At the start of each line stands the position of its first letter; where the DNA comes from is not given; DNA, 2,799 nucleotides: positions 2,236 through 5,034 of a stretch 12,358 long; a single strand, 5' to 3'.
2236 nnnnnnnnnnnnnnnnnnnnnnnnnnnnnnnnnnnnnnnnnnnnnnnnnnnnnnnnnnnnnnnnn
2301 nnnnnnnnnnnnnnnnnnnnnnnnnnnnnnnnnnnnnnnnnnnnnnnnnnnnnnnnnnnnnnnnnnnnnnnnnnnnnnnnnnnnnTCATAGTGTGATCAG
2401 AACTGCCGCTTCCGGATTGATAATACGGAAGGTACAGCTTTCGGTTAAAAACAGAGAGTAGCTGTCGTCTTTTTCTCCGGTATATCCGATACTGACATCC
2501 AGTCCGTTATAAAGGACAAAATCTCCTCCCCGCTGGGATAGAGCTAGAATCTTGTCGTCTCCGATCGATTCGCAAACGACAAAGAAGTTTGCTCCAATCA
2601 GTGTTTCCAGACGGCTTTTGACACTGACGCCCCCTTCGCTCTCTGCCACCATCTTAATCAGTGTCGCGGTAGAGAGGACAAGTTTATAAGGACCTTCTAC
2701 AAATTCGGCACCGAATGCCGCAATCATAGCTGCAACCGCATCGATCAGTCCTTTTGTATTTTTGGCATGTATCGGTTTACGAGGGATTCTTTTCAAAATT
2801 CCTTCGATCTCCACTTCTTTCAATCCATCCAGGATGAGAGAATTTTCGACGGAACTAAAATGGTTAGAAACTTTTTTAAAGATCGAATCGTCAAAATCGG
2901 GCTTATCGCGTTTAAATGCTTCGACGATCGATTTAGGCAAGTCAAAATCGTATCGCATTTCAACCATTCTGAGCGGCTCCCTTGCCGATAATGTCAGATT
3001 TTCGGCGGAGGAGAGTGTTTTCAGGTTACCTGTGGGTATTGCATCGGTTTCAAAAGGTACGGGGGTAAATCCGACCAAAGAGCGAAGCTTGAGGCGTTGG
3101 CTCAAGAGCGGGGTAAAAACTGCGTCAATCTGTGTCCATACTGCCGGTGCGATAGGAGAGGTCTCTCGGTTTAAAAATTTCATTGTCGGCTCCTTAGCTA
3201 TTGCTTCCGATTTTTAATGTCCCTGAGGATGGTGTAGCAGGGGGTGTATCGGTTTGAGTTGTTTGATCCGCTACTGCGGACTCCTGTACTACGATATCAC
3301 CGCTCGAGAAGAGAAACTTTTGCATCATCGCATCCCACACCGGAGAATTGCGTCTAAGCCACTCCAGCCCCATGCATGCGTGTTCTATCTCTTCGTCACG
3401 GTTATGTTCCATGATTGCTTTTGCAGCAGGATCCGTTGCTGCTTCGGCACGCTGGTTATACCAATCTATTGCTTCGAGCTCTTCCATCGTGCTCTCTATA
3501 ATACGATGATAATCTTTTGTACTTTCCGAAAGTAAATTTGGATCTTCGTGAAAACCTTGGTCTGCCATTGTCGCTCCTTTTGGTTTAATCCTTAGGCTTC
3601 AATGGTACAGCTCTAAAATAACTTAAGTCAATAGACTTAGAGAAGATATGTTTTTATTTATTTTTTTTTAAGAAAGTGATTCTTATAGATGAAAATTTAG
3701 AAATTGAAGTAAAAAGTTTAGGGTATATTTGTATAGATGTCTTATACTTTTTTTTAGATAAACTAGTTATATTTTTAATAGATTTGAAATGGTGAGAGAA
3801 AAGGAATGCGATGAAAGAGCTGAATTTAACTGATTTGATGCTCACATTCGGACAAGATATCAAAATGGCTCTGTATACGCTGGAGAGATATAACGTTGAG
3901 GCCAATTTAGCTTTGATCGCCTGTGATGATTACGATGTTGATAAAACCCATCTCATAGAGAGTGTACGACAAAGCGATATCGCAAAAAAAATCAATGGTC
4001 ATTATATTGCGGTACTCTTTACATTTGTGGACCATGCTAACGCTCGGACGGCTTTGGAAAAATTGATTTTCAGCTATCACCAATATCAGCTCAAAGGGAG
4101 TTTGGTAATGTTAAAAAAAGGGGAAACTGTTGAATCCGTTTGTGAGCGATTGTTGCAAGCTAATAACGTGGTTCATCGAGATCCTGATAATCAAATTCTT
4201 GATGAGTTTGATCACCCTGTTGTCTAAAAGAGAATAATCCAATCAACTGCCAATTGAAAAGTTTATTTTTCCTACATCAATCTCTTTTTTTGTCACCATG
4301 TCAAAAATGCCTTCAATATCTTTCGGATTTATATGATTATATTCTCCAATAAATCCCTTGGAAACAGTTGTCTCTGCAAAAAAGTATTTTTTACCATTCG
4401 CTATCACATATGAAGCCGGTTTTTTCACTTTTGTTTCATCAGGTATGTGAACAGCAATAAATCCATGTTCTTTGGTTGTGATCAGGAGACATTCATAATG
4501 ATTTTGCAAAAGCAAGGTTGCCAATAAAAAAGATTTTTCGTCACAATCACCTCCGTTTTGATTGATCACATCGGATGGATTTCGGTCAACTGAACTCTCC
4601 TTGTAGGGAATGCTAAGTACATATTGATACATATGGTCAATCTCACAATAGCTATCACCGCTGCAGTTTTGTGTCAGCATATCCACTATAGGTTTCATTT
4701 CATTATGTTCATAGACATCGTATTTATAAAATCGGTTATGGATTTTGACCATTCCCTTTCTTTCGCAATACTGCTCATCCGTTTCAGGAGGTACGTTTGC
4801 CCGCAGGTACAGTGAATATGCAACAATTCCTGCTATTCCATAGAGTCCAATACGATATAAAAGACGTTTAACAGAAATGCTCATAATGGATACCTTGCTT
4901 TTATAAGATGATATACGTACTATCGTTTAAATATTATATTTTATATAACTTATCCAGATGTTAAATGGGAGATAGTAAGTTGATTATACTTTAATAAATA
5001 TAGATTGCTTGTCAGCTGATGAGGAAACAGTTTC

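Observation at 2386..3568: Complete Family-1 encapsulin nanocompartment operon: EncFtn cargo with GxLKIG targeting peptide plus HK97-fold shell gene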

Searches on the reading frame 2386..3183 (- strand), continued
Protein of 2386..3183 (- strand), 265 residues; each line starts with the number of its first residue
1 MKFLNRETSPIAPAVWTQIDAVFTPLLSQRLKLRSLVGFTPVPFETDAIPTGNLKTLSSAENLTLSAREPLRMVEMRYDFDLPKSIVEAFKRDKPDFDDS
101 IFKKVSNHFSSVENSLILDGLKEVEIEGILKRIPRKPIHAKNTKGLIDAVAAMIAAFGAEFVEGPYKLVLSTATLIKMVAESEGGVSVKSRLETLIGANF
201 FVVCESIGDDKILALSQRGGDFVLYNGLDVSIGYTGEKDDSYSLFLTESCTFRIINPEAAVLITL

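Call 38: find_encoding_contigs(protein=P0037, flank=2500, max_places=1)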
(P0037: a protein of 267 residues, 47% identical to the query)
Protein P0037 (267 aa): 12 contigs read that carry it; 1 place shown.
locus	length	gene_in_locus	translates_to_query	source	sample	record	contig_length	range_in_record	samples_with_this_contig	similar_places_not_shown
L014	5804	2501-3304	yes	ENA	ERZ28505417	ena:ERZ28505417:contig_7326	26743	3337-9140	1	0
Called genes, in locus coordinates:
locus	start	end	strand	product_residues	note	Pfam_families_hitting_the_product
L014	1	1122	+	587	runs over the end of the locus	PF00128:Alpha-amylase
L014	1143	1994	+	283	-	PF00483:NTP_transferase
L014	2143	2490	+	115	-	PF22277:EncFtn-like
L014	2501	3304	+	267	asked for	PF04454:Linocin_M18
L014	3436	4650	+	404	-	PF00291:PALP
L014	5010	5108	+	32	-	-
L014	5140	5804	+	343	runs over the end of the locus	PF00926:DHBP_synthase, PF00925:GTP_cyclohydro2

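Call 39: find_encoding_contigs(protein=P0048, flank=2500, max_places=1)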
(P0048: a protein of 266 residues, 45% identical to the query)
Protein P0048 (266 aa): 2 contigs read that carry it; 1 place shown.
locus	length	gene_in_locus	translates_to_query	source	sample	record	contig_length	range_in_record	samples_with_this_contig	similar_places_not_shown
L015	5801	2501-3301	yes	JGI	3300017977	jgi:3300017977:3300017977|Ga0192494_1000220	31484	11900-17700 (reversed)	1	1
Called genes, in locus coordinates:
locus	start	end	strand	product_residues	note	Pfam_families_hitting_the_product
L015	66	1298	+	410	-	PF04055:Radical_SAM, PF12836:HHH_3 (weak)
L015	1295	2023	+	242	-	PF13566:DUF4130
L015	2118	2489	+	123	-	PF22277:EncFtn-like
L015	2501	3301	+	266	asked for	PF04454:Linocin_M18, PF05065:Phage_capsid (weak)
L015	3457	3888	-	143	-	PF12796:Ank_2, PF13606:Ank_3 (faint), PF12796:Ank_2, PF13637:Ank_4 (weak), PF13857:Ank_5 (weak), PF12796:Ank_2 (weak), PF00023:Ank (weak)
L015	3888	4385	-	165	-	-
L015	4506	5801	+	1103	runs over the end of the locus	PF00553:CBM_2, PF00759:Glyco_hydro_9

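Call 40: find_encoding_contigs(protein=P0054, flank=2500, max_places=1)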
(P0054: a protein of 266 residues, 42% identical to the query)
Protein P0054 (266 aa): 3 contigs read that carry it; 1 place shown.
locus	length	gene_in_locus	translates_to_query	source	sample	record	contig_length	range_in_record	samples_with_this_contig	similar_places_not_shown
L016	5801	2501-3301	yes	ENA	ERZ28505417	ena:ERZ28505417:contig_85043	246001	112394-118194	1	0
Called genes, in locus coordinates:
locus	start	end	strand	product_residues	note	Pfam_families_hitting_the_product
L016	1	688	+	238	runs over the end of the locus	PF02943:FeThRed_B, PF00581:Rhodanese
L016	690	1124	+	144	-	-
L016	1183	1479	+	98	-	PF00076:RRM_1, PF13893:RRM_5 (weak)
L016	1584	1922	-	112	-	PF01475:FUR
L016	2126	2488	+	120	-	PF22277:EncFtn-like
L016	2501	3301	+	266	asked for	PF04454:Linocin_M18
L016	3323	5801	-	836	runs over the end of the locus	PF00690:Cation_ATPase_N, PF00122:E1-E2_ATPase, PF00702:Hydrolase, PF13246:Cation_ATPase (weak), PF00689:Cation_ATPase_C (weak)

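Call 41: find_encoding_contigs(protein=P0056, flank=2500, max_places=1)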
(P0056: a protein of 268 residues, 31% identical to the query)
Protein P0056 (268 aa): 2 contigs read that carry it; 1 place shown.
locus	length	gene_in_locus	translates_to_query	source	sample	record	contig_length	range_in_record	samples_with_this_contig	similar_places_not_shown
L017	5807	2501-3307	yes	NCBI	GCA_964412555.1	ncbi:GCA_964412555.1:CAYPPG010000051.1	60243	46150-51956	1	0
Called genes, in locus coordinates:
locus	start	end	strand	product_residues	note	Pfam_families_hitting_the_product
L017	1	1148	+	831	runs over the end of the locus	-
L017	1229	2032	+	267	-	-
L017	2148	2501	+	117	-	PF22277:EncFtn-like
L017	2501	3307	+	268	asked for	PF04454:Linocin_M18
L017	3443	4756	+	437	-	PF01582:TIR, PF08937:ThsB_TIR, PF13676:TIR_2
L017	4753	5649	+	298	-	PF18163:LD_cluster2 (weak), PF18180:LD_cluster3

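Call 49: find_encoding_contigs(protein=P0001, flank=3000, max_places=2)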
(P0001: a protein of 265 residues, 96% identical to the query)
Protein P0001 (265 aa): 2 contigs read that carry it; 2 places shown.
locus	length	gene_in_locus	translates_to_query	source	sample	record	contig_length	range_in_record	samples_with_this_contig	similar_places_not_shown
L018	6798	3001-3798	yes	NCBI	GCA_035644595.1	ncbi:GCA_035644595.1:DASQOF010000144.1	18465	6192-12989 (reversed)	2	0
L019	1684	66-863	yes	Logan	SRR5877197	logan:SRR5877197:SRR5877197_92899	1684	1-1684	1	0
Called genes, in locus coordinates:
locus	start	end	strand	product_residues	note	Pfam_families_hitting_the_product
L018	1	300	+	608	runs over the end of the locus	PF00909:Ammonium_transp, PF00990:GGDEF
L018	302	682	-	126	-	-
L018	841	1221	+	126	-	-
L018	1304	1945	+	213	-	-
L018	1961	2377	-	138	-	-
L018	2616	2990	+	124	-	PF22277:EncFtn-like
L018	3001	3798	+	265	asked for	PF04454:Linocin_M18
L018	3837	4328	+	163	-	PF00255:GSHPx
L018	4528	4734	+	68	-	-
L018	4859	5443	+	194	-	-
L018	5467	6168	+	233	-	PF01323:DSBA (faint), PF13098:Thioredoxin_2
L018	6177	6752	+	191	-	-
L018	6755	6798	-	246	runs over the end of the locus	PF03372:Exo_endo_phos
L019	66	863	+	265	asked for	PF04454:Linocin_M18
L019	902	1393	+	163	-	PF00255:GSHPx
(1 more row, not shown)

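Call 50: find_encoding_contigs(protein=P0002, flank=3000, max_places=2)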
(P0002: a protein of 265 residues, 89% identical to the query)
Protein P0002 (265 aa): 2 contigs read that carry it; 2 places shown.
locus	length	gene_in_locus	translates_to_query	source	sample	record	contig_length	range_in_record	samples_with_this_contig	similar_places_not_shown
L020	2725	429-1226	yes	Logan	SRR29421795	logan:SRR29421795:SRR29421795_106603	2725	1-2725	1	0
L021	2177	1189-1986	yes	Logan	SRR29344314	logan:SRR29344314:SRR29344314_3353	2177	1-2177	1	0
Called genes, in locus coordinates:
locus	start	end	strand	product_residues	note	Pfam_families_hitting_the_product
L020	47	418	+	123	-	PF22277:EncFtn-like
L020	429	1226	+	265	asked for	PF04454:Linocin_M18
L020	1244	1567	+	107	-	-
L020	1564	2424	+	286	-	PF01370:Epimerase, PF08338:DUF1731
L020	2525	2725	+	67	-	?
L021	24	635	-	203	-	PF00258:Flavodoxin_1, PF02525:Flavodoxin_2, PF03358:FMN_red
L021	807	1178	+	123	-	PF22277:EncFtn-like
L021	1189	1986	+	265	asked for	PF04454:Linocin_M18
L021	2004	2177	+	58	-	?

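Call 58: search_protein_representatives(protein=window:2389-3183:-)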
Query: 265 residues. Proteins with E-value up to 0.001 (for the whole library): 406; up to 1e-10: 148; up to 1e-30: 2. The best 150 are listed.
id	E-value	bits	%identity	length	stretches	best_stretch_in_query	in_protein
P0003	6.5e-147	503.9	87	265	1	1-265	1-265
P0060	5.6e-72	258.5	46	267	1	1-265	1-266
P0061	8.4e-30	120.4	32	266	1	2-263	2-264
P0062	1.3e-29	119.8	33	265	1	1-263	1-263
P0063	7.6e-29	117.3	31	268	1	2-263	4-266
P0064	1.8e-27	112.8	29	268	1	3-263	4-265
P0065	2.2e-25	105.9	29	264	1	1-261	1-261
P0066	2.9e-24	102.2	28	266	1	2-263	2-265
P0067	3.8e-24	101.9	32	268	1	4-262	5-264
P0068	5.2e-24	101.4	30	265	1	3-262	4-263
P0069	9.1e-24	100.6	29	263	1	2-261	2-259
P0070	9.6e-24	100.6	32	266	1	2-263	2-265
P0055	1.4e-23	100.0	32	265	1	1-264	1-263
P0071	3.8e-23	98.6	29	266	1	2-263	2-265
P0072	2.4e-22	96.0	31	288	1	3-263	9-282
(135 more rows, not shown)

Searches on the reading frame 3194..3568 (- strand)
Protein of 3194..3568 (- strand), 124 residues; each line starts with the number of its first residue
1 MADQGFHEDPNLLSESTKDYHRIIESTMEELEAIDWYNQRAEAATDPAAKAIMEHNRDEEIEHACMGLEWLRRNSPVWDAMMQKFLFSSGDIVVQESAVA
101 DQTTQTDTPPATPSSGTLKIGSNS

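Call 3: search_protein_families(library=pfam, proteins=[window:3194-3568:-], max_evalue=0.01)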
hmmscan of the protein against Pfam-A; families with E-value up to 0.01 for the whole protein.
window:3194-3568:- (124 aa): 2 families
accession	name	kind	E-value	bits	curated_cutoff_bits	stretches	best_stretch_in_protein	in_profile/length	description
PF22277.2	EncFtn-like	-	8.3e-39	131.7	27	1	6-88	2-84/85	EncFtn-like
PF04305.20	DUF455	-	0.0021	18.1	34.3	1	27-73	154-202/247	Protein of unknown function (DUF455)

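Call 4: search_protein_families(library=ncbifam, proteins=[window:3194-3568:-], max_evalue=0.01)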
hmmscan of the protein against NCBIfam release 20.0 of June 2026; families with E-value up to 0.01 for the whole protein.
window:3194-3568:- (124 aa): 3 families
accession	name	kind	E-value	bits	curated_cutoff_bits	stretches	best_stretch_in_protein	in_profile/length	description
TIGR04535.1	ferrit_encaps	subfamily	1.2e-42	144.4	125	1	6-122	1-112/114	encapsulin-associated ferritin-like protein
NF058679.1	EncB_fam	subfamily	2.8e-20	72.5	90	1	6-122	8-116/117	encapsulin nanocompartment ferritin-likeEncB family encapsulin nanocompartment ferritin-like cargo protein cargo protein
NF058678.1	EncB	exception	1.4e-06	28.6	210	1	18-114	10-105/160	encapsulin nanocompartment ferritin-like cargo protein EncB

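Call 6: search_solved_structures(query=window:3194-3568:-, max_evalue=0.001, show_alignments=3)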
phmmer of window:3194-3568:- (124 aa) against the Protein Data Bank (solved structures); distinct sequences matched with E-value up to 0.001: 12.
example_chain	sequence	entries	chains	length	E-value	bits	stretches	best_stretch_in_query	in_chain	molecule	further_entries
7oe2_1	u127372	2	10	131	6.6e-32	113.4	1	2-122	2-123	Haliangium ochraceum Encapsulated ferritin localisation sequence | Haliangium ochraceum encapsulated ferritin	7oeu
33bf_A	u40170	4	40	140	4.8e-29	104.2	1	5-121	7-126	Encapsulated ferritin-like protein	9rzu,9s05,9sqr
5da5_A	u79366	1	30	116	1.3e-28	102.8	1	5-102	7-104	Rru_A0973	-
5n5f_A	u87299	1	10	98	5.5e-28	100.7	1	4-93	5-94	encapsulated ferritin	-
5l8b_A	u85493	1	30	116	8e-28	100.2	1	5-102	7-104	Uncharacterized protein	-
6suw_A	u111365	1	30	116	8e-28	100.2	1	5-102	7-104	Uncharacterized protein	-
6sv1_A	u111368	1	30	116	8e-28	100.2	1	5-102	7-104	Encapsulated Ferritin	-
5l89_A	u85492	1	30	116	8e-28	100.2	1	5-102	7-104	Rru_A0973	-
5l8g_A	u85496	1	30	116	3.1e-27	98.3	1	5-102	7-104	Uncharacterized protein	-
5l8f_A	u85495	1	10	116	1.3e-25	93.1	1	5-102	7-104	Rru_A0973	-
3k6c_A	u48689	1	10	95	1.6e-24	89.6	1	1-92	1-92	Uncharacterized protein NE0167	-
7s8t_A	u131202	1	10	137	5e-05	26.7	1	24-81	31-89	EncC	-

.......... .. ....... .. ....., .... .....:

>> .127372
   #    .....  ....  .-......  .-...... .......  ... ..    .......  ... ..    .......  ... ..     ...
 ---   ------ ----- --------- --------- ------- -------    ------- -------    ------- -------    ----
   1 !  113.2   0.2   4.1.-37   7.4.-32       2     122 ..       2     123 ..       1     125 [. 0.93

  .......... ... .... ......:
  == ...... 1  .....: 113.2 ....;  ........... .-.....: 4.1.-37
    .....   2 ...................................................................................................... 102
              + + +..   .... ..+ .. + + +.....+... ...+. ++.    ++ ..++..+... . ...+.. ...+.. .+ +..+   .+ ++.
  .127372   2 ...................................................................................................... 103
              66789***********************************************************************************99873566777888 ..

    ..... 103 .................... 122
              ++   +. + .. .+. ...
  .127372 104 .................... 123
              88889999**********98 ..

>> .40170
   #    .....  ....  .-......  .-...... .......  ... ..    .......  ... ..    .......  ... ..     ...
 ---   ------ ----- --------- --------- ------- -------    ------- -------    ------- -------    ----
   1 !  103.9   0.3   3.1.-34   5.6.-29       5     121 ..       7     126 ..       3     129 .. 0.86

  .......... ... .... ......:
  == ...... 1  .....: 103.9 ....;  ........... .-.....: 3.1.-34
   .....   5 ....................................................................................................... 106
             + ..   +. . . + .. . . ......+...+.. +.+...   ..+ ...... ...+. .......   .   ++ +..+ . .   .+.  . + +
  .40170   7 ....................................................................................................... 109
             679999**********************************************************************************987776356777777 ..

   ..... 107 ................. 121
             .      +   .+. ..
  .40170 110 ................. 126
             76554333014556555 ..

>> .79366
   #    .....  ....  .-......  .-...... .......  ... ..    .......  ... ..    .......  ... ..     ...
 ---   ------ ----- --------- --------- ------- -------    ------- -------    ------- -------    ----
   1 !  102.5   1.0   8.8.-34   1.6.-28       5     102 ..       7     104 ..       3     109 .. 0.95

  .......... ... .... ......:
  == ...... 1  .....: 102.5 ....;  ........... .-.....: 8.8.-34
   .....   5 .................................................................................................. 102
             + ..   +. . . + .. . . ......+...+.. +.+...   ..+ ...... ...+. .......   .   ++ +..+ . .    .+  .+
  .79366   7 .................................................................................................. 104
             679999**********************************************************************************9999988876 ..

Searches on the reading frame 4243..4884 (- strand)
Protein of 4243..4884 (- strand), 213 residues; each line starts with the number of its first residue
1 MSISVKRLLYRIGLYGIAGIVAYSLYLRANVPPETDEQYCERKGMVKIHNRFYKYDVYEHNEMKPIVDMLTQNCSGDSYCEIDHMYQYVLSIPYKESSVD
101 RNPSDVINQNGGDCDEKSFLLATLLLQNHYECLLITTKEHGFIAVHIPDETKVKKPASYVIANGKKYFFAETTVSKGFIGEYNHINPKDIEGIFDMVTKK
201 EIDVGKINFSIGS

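Call 3: search_protein_families(library=pfam, proteins=[window:4243-4884:-], max_evalue=0.01)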
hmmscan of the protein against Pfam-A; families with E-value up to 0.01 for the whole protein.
window:4243-4884:- (213 aa): 1 family
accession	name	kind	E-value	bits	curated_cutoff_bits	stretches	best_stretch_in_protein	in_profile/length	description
PF01841.26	Transglut_core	-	0.0038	17.9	23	1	70-138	7-78/108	Transglutaminase-like superfamily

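Call 4: search_protein_families(library=ncbifam, proteins=[window:4243-4884:-], max_evalue=0.01)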
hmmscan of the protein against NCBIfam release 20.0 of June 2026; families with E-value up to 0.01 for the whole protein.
window:4243-4884:- (213 aa): 0 families
